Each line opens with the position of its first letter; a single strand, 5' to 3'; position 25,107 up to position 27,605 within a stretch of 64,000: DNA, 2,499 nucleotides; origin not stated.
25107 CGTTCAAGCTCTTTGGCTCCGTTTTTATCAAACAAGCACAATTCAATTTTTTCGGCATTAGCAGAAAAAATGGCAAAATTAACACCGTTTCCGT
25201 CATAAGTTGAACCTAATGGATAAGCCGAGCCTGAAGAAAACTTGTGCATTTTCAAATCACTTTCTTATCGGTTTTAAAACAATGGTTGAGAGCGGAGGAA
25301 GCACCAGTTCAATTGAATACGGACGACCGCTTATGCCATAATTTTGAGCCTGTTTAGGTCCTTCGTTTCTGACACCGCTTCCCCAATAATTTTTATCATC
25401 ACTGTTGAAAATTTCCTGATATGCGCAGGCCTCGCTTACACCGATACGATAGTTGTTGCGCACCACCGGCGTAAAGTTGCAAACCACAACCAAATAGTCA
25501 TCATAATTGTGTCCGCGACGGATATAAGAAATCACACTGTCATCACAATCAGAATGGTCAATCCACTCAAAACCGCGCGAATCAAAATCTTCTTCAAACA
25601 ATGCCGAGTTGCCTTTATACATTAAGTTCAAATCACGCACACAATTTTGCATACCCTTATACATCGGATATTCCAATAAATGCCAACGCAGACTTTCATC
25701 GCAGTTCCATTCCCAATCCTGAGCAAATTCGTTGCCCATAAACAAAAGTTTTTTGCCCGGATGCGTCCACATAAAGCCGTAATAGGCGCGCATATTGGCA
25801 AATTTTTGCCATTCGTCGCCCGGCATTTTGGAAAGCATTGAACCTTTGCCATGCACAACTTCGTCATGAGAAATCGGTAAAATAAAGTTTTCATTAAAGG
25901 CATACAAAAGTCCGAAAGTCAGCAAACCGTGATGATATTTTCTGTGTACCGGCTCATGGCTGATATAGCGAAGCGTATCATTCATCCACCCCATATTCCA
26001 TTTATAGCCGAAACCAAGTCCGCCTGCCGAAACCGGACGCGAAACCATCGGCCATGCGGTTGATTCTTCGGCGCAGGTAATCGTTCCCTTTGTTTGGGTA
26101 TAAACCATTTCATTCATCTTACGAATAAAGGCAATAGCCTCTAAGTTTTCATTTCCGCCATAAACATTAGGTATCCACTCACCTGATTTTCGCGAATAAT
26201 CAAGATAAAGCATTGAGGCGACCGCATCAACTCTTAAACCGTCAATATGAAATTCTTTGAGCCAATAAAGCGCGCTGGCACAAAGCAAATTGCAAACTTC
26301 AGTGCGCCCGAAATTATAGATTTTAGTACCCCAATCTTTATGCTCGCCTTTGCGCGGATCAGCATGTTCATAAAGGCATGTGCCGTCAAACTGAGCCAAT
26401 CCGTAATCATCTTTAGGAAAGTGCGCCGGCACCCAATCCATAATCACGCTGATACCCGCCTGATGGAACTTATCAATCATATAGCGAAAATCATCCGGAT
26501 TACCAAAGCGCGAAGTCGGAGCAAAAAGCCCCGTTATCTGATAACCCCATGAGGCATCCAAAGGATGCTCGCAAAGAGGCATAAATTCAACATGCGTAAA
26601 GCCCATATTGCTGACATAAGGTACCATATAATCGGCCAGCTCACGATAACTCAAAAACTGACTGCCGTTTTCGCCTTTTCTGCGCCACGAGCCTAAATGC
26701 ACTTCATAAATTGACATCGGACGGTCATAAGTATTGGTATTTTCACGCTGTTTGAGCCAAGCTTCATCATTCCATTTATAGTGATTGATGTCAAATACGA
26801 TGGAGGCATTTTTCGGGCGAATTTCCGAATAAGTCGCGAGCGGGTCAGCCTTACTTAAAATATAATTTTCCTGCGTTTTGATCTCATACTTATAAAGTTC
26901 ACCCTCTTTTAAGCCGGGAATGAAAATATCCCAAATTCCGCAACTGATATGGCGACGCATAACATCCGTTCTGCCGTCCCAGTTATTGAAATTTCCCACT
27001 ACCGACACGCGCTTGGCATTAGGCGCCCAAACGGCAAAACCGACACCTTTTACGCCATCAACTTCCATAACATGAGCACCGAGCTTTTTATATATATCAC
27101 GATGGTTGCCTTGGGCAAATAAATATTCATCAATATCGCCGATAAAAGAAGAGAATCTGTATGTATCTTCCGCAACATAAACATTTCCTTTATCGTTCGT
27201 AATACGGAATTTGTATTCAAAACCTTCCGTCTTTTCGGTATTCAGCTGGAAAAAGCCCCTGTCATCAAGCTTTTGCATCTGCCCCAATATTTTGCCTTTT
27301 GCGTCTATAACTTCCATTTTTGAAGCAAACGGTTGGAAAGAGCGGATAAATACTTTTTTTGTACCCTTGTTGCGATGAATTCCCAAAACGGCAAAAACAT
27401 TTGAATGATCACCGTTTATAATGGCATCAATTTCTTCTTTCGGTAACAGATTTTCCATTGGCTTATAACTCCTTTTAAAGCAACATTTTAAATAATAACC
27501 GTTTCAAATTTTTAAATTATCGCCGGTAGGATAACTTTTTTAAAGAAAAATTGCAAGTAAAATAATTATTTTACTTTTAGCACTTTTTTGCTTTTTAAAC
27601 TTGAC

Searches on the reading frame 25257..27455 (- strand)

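Call 37: search_protein_families(library=pfam, proteins=[window:25257-27455:-], max_evalue=0.00001)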
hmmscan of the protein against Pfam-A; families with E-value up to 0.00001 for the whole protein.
window:25257-27455:- (732 aa): 4 families
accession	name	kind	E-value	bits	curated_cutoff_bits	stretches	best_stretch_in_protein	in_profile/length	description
PF02922.24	CBM_48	-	1.7e-26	92.8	22.4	1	124-207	1-83/83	Carbohydrate-binding module 48 (Isoamylase N-terminal domain)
PF02806.24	Alpha-amylase_C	-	6.3e-25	87.8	21.2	1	631-729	1-94/95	Alpha amylase, C-terminal all-beta domain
PF22019.2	GlgB_N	-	2e-24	85.9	27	1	6-99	2-94/94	alpha-1,4-glucan branching enzyme GlgB, N-terminal domain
PF00128.31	Alpha-amylase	-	1.1e-14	54.9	22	1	279-347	26-93/446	Alpha amylase, catalytic domain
